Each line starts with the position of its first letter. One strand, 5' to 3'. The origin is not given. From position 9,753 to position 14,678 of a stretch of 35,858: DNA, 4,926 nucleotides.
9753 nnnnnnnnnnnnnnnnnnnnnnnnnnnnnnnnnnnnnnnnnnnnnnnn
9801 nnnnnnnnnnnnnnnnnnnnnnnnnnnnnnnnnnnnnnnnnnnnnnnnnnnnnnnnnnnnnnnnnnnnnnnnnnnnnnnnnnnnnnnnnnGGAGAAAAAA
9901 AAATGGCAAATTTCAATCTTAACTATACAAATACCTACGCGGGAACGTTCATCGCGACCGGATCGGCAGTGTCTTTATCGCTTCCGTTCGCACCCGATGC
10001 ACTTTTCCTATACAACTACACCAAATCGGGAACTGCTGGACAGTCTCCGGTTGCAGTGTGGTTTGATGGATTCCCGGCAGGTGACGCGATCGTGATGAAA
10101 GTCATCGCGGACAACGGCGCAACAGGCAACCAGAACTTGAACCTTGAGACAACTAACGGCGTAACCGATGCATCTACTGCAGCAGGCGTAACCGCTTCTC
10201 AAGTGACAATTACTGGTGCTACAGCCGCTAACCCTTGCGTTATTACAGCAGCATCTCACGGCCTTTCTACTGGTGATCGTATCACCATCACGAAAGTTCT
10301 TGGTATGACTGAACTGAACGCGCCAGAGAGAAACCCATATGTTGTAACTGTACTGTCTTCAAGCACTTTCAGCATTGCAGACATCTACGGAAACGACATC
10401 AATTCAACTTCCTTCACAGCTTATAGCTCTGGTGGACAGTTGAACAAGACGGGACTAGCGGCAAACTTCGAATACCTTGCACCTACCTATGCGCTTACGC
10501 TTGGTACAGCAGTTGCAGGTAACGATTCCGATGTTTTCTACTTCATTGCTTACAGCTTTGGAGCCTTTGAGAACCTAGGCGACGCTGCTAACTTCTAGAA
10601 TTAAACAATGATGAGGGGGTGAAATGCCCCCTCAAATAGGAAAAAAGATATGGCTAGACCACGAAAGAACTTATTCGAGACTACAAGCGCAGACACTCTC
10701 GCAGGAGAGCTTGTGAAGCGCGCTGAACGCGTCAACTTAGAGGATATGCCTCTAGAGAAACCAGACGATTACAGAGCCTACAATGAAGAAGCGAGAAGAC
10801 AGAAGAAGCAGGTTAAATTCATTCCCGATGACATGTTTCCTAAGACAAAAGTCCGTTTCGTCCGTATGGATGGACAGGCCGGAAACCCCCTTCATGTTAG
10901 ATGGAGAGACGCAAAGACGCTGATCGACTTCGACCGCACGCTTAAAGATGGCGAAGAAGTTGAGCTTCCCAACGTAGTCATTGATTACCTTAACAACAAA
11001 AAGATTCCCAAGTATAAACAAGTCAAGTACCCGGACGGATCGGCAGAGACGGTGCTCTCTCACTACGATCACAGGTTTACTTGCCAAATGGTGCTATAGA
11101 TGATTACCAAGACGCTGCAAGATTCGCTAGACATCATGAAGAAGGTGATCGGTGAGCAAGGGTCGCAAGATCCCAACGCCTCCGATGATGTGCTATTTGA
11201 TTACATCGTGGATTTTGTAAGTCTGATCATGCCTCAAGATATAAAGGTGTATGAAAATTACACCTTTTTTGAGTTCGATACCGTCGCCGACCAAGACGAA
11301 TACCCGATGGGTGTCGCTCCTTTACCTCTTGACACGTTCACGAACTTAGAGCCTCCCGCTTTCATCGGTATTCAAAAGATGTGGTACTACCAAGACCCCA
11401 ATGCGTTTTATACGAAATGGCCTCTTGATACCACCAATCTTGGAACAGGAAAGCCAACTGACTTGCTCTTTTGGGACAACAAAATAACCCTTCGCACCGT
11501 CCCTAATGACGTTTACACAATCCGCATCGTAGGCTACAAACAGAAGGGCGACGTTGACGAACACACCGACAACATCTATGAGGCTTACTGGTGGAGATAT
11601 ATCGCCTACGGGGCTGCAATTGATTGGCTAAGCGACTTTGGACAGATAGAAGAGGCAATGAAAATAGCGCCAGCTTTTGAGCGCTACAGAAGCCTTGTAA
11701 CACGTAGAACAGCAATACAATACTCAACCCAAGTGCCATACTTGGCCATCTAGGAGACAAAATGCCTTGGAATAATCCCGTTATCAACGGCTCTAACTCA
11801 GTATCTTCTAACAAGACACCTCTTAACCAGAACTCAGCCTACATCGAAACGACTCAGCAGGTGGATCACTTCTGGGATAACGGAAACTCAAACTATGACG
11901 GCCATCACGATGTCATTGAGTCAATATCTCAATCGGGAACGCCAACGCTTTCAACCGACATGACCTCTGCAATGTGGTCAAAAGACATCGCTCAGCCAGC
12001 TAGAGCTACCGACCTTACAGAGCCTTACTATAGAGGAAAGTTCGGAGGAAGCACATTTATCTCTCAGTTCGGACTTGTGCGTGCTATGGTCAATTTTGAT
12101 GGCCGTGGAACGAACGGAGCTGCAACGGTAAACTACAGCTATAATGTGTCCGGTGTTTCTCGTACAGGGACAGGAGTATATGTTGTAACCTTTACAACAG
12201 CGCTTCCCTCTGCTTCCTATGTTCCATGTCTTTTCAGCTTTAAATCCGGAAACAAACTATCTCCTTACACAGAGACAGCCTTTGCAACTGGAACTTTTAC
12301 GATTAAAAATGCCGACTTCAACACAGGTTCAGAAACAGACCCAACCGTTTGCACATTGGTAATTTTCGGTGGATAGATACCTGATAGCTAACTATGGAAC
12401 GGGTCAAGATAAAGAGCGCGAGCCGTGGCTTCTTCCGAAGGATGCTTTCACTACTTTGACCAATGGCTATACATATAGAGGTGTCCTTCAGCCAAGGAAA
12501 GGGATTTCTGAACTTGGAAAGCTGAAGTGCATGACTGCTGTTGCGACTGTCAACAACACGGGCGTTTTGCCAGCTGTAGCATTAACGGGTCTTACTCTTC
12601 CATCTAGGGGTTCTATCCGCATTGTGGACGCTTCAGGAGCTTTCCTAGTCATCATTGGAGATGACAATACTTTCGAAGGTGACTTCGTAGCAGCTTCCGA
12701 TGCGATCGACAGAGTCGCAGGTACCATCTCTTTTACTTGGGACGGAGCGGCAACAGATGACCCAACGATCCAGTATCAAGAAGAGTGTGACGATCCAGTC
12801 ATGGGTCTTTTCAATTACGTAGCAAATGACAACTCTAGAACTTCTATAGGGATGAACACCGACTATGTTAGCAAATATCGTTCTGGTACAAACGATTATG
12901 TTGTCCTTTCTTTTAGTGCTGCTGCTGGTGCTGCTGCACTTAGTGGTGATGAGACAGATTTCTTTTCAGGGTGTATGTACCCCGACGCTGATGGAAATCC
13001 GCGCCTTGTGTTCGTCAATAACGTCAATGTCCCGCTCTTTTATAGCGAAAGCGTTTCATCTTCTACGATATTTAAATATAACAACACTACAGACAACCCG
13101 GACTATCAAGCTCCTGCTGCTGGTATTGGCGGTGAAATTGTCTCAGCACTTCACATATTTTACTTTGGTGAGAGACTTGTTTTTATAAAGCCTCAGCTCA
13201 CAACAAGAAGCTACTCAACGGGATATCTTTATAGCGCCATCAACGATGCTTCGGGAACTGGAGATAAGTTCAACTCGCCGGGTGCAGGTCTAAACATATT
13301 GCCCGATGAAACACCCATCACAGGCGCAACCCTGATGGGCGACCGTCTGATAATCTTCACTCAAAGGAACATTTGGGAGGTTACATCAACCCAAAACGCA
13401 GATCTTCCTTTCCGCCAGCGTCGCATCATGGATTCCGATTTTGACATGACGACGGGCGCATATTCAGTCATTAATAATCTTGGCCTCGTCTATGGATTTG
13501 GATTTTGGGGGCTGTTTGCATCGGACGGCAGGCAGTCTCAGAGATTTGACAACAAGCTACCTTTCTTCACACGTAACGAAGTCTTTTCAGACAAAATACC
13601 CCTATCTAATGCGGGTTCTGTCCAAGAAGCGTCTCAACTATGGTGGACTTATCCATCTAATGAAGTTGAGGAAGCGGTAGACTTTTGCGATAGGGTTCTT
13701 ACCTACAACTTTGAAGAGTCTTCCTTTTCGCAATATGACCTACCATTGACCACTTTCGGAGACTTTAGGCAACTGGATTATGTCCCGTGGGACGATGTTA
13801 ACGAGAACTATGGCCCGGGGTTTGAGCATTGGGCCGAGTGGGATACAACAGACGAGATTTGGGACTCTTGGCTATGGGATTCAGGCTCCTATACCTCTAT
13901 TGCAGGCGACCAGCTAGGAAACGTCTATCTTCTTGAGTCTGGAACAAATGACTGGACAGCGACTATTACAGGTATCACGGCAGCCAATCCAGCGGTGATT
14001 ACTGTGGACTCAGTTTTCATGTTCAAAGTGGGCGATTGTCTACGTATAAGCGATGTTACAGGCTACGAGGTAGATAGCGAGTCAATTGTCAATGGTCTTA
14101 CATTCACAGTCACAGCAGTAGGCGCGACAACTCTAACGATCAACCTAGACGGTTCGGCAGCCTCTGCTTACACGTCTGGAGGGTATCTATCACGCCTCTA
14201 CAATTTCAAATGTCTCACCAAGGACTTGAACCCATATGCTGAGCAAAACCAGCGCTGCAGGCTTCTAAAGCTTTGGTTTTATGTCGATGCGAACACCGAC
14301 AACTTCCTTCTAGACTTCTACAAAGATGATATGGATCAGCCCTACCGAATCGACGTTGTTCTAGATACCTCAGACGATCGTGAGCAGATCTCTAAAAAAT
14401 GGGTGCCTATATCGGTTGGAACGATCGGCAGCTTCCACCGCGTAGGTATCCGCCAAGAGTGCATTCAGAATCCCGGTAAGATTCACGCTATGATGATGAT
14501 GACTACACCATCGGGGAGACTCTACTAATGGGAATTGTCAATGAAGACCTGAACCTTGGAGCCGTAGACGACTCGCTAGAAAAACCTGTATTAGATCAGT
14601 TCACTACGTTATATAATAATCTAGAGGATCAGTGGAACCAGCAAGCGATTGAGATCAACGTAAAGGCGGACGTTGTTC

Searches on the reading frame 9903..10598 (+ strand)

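Call 7: search_protein_families(library=phrogs, proteins=[window:9903-10598:+], max_evalue=0.01)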
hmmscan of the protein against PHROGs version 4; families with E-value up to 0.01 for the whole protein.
window:9903-10598:+ (231 aa): 1 family
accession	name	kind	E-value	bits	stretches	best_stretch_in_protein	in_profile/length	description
phrog_584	-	tail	1.6e-06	29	1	94-182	14-96/218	major tail protein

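Call 8: search_protein_families(library=pfam, proteins=[window:9903-10598:+], max_evalue=0.01)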
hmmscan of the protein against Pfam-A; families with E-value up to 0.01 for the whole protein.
window:9903-10598:+ (231 aa): 1 family
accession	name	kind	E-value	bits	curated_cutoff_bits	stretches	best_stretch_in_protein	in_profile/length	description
PF16190.11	E1_FCCH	-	7.2e-12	45.6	29.5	1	115-180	10-66/70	Ubiquitin-activating enzyme E1 FCCH domain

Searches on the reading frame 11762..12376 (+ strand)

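Call 7: search_protein_families(library=phrogs, proteins=[window:11762-12376:+], max_evalue=0.01)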
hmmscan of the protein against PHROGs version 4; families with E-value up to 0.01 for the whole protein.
window:11762-12376:+ (204 aa): 2 families
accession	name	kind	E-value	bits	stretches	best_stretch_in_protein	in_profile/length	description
phrog_11355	-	tail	8.5e-09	36.5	1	103-203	27-131/131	tail fiber protein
phrog_3484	-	tail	8.2e-06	25.5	1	119-190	414-483/818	tail fiber protein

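Call 8: search_protein_families(library=pfam, proteins=[window:11762-12376:+], max_evalue=0.01)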
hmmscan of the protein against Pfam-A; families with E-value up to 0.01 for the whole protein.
window:11762-12376:+ (204 aa): 0 families

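Call 55: search_protein_families(library=ncbifam, proteins=[window:11762-12376:+], max_evalue=0.1)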
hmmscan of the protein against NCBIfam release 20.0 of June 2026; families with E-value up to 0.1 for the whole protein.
window:11762-12376:+ (204 aa): 0 families

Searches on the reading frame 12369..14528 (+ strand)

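Call 5: search_protein_families(library=pfam, proteins=[window:12369-14528:+], max_evalue=1)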
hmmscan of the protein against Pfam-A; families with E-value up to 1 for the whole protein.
window:12369-14528:+ (719 aa): 2 families
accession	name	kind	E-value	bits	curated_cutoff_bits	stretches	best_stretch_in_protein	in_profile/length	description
PF23891.1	DUF7243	-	5.3e-06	26.6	27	1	525-602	58-143/177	Family of unknown function (DUF7243)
PF13860.13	FlgD_ig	-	0.046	14.1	27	1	90-131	23-61/79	FlgD Ig-like domain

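Call 6: search_protein_families(library=phrogs, proteins=[window:12369-14528:+], max_evalue=0.01)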
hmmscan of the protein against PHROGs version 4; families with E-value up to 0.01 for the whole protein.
window:12369-14528:+ (719 aa): 2 families
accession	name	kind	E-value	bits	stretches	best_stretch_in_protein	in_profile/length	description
phrog_682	-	unknown function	3.2e-05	25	1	528-603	60-145/179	-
phrog_584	-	tail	0.00023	22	1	530-605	20-89/218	major tail protein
